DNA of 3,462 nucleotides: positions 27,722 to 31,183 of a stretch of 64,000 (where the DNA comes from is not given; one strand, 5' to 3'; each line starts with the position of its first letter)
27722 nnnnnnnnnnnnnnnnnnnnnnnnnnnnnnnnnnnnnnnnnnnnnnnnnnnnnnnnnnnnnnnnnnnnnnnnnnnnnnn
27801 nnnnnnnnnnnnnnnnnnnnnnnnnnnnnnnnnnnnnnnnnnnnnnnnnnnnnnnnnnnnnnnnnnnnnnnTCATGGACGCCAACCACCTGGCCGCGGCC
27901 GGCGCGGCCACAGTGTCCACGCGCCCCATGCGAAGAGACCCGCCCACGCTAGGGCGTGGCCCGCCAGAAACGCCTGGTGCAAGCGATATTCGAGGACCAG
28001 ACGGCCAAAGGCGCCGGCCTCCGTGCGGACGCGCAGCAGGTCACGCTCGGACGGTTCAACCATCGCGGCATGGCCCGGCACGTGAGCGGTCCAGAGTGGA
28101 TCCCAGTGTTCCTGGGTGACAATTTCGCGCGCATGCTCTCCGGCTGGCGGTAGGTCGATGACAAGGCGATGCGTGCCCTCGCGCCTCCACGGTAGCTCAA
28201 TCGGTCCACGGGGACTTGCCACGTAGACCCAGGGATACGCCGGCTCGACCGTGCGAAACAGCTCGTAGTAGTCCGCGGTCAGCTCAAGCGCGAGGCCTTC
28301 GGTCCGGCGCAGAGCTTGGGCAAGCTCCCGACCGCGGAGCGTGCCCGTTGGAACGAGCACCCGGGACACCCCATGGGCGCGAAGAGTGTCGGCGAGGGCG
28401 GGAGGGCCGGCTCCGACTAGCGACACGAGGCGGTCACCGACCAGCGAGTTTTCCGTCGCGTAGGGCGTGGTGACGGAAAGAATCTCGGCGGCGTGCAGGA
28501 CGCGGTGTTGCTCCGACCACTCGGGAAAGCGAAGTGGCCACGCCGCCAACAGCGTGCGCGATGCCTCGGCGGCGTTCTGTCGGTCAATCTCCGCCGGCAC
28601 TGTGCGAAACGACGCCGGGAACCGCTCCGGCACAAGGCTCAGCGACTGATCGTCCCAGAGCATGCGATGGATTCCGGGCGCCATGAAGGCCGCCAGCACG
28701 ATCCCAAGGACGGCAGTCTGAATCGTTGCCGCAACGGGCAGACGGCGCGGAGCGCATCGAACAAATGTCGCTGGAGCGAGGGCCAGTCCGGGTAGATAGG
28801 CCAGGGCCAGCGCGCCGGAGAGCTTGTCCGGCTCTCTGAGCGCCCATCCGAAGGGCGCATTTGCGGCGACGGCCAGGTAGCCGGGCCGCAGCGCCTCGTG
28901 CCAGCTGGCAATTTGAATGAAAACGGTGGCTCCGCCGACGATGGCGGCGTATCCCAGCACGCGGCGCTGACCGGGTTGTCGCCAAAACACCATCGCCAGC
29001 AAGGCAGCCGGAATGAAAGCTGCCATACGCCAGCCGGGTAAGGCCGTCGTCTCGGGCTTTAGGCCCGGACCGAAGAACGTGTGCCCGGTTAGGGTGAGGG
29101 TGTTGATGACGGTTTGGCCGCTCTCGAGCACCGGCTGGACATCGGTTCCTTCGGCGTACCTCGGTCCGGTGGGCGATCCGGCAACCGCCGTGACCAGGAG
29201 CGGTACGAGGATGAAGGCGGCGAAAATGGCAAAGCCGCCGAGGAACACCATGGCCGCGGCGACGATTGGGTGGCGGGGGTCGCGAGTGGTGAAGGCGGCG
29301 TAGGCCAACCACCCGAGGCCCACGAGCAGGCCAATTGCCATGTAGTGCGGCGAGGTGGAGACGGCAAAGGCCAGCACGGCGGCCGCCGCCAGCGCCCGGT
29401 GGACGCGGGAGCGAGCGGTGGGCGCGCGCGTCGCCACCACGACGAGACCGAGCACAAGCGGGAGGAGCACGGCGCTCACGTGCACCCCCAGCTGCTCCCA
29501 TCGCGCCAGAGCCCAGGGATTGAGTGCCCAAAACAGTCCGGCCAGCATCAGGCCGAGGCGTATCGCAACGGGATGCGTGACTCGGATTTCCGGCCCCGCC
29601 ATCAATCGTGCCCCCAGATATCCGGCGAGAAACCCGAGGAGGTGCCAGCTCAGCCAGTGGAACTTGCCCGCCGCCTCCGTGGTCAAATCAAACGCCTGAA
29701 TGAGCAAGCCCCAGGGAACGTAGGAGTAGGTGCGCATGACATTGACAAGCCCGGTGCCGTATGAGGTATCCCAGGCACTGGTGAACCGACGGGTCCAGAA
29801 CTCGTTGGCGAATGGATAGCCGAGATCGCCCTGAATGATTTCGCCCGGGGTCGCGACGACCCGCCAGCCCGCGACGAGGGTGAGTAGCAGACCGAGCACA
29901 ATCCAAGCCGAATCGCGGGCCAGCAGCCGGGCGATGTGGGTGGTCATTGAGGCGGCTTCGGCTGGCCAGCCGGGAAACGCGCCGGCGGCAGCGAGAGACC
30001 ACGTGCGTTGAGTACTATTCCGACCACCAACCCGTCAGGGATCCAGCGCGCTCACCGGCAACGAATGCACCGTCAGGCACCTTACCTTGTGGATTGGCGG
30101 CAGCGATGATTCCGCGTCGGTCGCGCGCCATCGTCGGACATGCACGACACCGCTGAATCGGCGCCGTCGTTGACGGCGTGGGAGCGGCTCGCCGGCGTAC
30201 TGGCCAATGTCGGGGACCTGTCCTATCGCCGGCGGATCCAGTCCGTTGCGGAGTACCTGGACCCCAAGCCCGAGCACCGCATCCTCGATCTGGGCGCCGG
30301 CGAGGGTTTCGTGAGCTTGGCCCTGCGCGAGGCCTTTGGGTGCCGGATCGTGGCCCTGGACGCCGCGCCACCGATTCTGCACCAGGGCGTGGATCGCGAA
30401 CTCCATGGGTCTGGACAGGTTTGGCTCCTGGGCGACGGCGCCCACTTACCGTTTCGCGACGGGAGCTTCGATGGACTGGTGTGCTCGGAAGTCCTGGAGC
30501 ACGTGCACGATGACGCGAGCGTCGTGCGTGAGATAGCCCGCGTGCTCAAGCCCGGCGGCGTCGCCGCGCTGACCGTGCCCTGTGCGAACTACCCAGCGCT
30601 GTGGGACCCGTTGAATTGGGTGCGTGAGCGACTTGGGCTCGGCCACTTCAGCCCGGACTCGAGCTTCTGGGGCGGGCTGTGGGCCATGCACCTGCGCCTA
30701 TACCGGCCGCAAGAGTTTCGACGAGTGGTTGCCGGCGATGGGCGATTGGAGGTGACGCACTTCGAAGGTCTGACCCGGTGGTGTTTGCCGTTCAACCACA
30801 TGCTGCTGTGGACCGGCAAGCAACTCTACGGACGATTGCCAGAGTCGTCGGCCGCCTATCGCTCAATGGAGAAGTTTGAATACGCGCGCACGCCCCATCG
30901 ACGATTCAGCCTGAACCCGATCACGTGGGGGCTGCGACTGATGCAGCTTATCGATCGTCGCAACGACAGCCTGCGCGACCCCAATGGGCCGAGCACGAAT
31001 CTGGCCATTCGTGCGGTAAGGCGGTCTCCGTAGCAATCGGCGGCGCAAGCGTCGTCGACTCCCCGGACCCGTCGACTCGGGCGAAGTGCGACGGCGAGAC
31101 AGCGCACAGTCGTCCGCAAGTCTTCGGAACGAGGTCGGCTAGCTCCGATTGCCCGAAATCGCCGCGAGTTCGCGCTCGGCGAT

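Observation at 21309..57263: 36-kb cell-envelope glycan assembly island built around six paralogous GT-C-like polytopic membrane proteins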

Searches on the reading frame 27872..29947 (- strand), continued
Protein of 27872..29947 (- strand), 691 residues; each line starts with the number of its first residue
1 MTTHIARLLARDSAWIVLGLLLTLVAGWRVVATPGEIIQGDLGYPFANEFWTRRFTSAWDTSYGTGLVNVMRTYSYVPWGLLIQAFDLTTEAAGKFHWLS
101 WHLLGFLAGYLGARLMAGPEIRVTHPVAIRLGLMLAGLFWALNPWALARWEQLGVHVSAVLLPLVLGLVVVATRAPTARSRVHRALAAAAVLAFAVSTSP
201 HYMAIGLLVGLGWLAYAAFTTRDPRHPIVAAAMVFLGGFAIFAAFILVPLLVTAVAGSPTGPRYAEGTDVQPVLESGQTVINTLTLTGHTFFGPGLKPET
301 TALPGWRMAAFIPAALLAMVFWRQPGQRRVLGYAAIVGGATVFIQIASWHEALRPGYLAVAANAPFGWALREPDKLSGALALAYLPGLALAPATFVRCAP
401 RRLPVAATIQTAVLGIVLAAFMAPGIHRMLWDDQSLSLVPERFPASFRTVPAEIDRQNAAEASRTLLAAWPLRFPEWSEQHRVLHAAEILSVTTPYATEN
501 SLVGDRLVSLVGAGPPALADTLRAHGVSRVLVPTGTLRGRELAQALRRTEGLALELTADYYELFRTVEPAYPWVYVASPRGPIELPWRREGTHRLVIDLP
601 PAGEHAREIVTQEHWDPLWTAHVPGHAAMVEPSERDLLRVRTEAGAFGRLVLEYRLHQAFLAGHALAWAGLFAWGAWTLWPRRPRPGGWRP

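Call 80: fold_search(model_id=the predicted structure, library=pdb)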
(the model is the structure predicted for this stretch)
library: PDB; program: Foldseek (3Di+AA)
matches with E <= 10: 313; with E <= 0.001: 10
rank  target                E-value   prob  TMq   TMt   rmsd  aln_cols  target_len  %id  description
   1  6w98_A                7.9e-10  1.00  0.54  0.30   5.7       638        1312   17  Single-Particle Cryo-EM Structure of Arabinofuranosyltransferase AftD from Mycobacteria (released 2020-05-13)
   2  6wby                  4.7e-09  1.00  0.52  0.31  18.8       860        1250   13  Single-Particle Cryo-EM Structure of Arabinofuranosyltransferase AftD from Mycobacteria, Mutant R1389S Class 2 (released 2020-05-13)
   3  6wbx                  7.3e-08  1.00  0.43  0.25  19.7       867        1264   13  Single-Particle Cryo-EM Structure of Arabinofuranosyltransferase AftD from Mycobacteria, Mutant R1389S Class 1 (released 2020-05-13)
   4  8age_A                4.5e-05  1.00  0.47  0.50  11.1       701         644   12  Structure of yeast oligosaccharylransferase complex with acceptor peptide bound (released 2022-12-07)
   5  6s7t_A                7.4e-05  1.00  0.46  0.45  11.3       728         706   12  Cryo-EM structure of human oligosaccharyltransferase complex OST-B (released 2019-12-18)
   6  7e9s_A                1.4e-04  1.00  0.41  0.34  16.5       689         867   13  Archaeal oligosaccharyltransferase AglB from Archaeoglobus fulgidus in complex with an inhibitory peptide and a dolich (released 2021-09-08)
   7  3waj                  3.3e-04  1.00  0.40  0.35  18.3       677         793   12  Crystal structure of the Archaeoglobus fulgidus oligosaccharyltransferase (O29867_ARCFU) complex with Zn and sulfate (released 2013-10-30)
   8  8if8_B                3.3e-04  1.00  0.36  0.40  16.3       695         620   14  Arabinosyltransferase AftA (released 2023-05-31)
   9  8pn9_A                4.4e-04  1.00  0.41  0.43  16.6       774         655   11  Structure of human oligosaccharyltransferase OST-A complex bound to NGI-1 (released 2024-05-08)
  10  8if8_C                8.3e-04  1.00  0.44  0.49  10.7       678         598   12  Arabinosyltransferase AftA (released 2023-05-31)
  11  3wak                  1.1e-03  1.00  0.42  0.35  12.2       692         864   12  Crystal structure of the Archaeoglobus fulgidus oligosaccharyltransferase (O29867_ARCFU) in the apo form (released 2013-10-30)
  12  6gxc_A                7.4e-03  1.00  0.46  0.45  19.2       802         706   10  Bacterial oligosaccharyltransferase PglB in complex with an inhibitory peptide and a reactive lipid-linked oligosaccha (released 2018-11-14)
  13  7zlh_A                9.9e-03  1.00  0.39  0.41  10.6       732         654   10  Cryo-EM structure of C-mannosyltransferase CeDPY19, in apo state, bound to CMT2-Fab and anti-Fab nanobody (released 2023-01-11)
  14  5ogl_A                1.9e-02  1.00  0.43  0.43   8.4       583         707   12  Structure of bacterial oligosaccharyltransferase PglB in complex with an acceptor peptide and an lipid-linked oligosac (released 2017-10-25)
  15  4zwb_A                1.2e-01  0.15  0.11  0.15  23.8       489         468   11  Crystal structure of maltose-bound human GLUT3 in the outward-occluded conformation at 2.4 angstrom (released 2015-07-22)
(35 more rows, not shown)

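Call 81: find_encoding_contigs(protein=window:27872-29947:-, flank=1000, max_places=3)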
Protein window:27872-29947:- (691 aa): 5 contigs read that carry it; 2 places shown.
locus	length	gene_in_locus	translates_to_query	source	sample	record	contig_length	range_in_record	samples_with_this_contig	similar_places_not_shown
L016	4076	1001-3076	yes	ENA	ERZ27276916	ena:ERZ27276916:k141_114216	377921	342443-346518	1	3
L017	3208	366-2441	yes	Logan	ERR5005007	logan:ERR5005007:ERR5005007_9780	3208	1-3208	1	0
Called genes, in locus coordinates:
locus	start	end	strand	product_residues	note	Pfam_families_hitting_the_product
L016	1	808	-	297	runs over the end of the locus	PF01209:Ubie_methyltran, PF13489:Methyltransf_23, PF13847:Methyltransf_31, PF08241:Methyltransf_11, PF08242:Methyltransf_12, PF13649:Methyltransf_25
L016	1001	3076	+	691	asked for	-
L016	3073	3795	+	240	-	-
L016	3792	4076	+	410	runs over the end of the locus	PF13439:Glyco_transf_4, PF13579:Glyco_trans_4_4, PF20706:GT4-conflict (weak), PF00534:Glycos_transf_1, PF13692:Glyco_trans_1_4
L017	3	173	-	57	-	?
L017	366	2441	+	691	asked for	-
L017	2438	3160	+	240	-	-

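Call 85: list_cluster_members(proteins=[P0096, P0085, P0099, P0107, P0110, P0113, P0116, P0123, P0200, P0159])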
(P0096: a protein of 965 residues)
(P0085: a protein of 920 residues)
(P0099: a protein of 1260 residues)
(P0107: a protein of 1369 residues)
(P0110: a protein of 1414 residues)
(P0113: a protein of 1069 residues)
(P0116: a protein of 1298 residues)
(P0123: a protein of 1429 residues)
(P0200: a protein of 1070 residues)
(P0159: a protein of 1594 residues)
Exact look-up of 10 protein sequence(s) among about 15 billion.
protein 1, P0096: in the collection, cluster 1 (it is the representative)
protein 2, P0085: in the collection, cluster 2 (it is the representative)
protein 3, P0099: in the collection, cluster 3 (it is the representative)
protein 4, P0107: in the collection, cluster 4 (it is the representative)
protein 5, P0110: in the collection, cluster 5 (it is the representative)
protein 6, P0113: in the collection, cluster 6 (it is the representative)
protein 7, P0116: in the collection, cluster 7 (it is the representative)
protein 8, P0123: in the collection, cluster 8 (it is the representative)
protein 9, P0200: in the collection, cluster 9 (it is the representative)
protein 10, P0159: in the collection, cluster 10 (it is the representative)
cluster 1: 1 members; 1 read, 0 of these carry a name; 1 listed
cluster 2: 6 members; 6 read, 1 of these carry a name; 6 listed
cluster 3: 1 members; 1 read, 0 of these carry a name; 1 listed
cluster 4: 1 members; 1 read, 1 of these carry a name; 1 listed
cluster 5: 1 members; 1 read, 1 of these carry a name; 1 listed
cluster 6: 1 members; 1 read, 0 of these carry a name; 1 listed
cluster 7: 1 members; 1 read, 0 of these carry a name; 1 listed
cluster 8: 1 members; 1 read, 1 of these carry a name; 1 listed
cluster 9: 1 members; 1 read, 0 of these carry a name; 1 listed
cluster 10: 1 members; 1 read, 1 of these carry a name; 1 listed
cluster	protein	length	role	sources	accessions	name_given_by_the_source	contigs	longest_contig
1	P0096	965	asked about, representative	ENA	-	-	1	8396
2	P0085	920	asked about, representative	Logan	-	-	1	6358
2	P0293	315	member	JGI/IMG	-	hypothetical protein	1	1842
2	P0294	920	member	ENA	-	-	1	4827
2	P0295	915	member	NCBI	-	-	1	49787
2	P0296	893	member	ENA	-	-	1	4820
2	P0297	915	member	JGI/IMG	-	-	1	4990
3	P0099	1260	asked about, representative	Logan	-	-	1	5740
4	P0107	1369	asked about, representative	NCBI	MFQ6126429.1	MAG: carbohydrate binding domain-containing protein [Candidatus Heimdallarchaeota ...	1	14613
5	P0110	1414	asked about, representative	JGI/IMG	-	hypothetical protein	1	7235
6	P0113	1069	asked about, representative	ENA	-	-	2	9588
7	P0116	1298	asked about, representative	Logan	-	-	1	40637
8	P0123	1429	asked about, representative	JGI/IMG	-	hypothetical protein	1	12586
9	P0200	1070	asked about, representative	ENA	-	-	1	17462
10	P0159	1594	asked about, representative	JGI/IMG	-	hypothetical protein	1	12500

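Call 90: find_related_loci(query=A6, collection=metagenome_contigs, flank=6000)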
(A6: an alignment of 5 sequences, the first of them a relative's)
Query A6 (965 aa) in metagenome_contigs; peptide patterns used: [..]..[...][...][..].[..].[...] (x = any residue, [..] = any of these).
83 stretches matched a pattern; 1 encode a relative of the query (tblastn E <= 1e-3); 1 distinct loci.
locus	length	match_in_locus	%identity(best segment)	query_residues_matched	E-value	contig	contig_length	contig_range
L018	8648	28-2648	25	31-922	2e-36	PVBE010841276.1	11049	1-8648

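Call 93: search_protein_families(library=pfam, proteins=[L018:40-2031:+, L018:2028-2762:+, L018:2883-4061:+, L018:4058-5074:+, L018:5071-5754:+, L018:5903-6916:+, L018:7008-7814:-, L018:7954-8553:-], max_evalue=0.001)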
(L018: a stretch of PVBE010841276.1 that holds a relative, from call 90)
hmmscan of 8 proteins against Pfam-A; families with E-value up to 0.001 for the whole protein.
L018:40-2031:+ (663 aa): 0 families

L018:2028-2762:+ (244 aa): 0 families

L018:2883-4061:+ (392 aa): 5 families
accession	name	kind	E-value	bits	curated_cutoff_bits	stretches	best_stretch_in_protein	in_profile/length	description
PF00534.26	Glycos_transf_1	-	2.1e-25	89.7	26.4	1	209-367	11-170/172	Glycosyl transferases group 1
PF13692.12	Glyco_trans_1_4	-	3.5e-23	82.9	27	1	216-355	4-142/142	Glycosyl transferases group 1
PF20706.3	GT4-conflict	-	5.3e-12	45.8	26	1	189-371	172-374/385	Family 4 Glycosyltransferase in conflict systems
PF13439.12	Glyco_transf_4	-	6.8e-06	26.6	28.5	1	51-202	18-170/170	Glycosyltransferase Family 4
PF13524.12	Glyco_trans_1_2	-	5.2e-05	23.7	25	1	273-382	28-142/144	Glycosyl transferase-like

L018:4058-5074:+ (338 aa): 3 families
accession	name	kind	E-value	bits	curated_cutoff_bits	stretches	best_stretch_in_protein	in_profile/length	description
PF00535.33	Glycos_transf_2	-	2.3e-27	96.4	23.3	1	7-121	1-118/168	Glycosyl transferase family 2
PF13641.12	Glyco_tranf_2_3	-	1.8e-10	41.7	27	1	4-122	1-125/230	Glycosyltransferase like family 2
PF10111.15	Glyco_tranf_2_2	-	3e-05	24.1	27.3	1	7-95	1-94/276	Glycosyltransferase like family 2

L018:5071-5754:+ (227 aa): 3 families
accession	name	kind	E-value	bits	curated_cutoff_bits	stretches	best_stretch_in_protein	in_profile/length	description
PF08241.18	Methyltransf_11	-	3.5e-08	34.4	21.2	1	39-118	1-83/95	Methyltransferase domain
PF13649.12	Methyltransf_25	-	1.3e-06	29.5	27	1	38-119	1-90/97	Methyltransferase domain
PF13489.12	Methyltransf_23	-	0.00065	19.9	27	1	32-123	20-109/164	Methyltransferase domain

L018:5903-6916:+ (337 aa): 2 families
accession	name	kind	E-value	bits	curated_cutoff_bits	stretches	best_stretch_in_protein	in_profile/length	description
PF00535.33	Glycos_transf_2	-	2e-21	77.1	23.3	1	7-121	1-120/168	Glycosyl transferase family 2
PF13641.12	Glyco_tranf_2_3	-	6.2e-12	46.5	27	1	4-197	1-171/230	Glycosyltransferase like family 2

L018:7008-7814:- (268 aa): 8 families
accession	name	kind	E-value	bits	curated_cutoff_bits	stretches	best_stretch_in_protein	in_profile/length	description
PF08242.18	Methyltransf_12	-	4.2e-12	47.1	30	1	70-165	1-98/98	Methyltransferase domain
PF13489.12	Methyltransf_23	-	1.4e-10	41.5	27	1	66-205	23-161/164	Methyltransferase domain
PF08241.18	Methyltransf_11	-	1.4e-09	38.9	21.2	1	70-167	1-95/95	Methyltransferase domain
PF13649.12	Methyltransf_25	-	3.9e-09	37.5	27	1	69-163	1-97/97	Methyltransferase domain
PF00398.26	RrnaAD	-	1.4e-05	24.8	24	1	65-121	30-87/263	Ribosomal RNA adenine dimethylase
PF02353.26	CMAS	-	5.4e-05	23.1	27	1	56-167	53-164/273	Mycolic acid cyclopropane synthetase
PF13847.12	Methyltransf_31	-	0.00016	21.9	27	1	67-166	5-108/145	Methyltransferase domain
PF08003.17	Methyltransf_9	-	0.00063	19.3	23.8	1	60-167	110-217/315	Protein of unknown function (DUF1698)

L018:7954-8553:- (199 aa): 0 families

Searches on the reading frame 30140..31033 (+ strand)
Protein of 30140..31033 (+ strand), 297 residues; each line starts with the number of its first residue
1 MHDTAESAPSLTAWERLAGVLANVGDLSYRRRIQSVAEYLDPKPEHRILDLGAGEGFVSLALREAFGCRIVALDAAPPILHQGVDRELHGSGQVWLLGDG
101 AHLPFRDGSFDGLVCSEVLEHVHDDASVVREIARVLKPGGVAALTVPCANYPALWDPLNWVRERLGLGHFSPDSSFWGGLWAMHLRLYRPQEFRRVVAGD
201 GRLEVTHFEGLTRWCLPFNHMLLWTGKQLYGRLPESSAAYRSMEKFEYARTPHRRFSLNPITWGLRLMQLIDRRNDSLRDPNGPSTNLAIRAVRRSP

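Call 5: search_protein_families(library=pfam, proteins=[window:30140-31033:+], max_evalue=0.01)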
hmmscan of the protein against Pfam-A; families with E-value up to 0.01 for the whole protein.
window:30140-31033:+ (297 aa): 7 families
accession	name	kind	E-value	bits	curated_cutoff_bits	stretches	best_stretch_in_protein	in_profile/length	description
PF08241.18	Methyltransf_11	-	8e-22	78.1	21.2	1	49-143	1-94/95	Methyltransferase domain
PF13649.12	Methyltransf_25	-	6e-18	65.8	27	1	48-140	1-97/97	Methyltransferase domain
PF13489.12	Methyltransf_23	-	2.6e-15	57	27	1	31-168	11-142/164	Methyltransferase domain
PF13847.12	Methyltransf_31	-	8.3e-12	45.5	27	1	44-148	3-113/145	Methyltransferase domain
PF08242.18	Methyltransf_12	-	1.7e-11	45.1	30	1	49-141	1-97/98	Methyltransferase domain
PF01209.24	Ubie_methyltran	-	1.4e-10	41.3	20.1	1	37-141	40-148/233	ubiE/COQ5 methyltransferase family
PF05148.21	Methyltransf_8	-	0.0096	16.3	27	0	92-142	105-154/219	Hypothetical methyltransferase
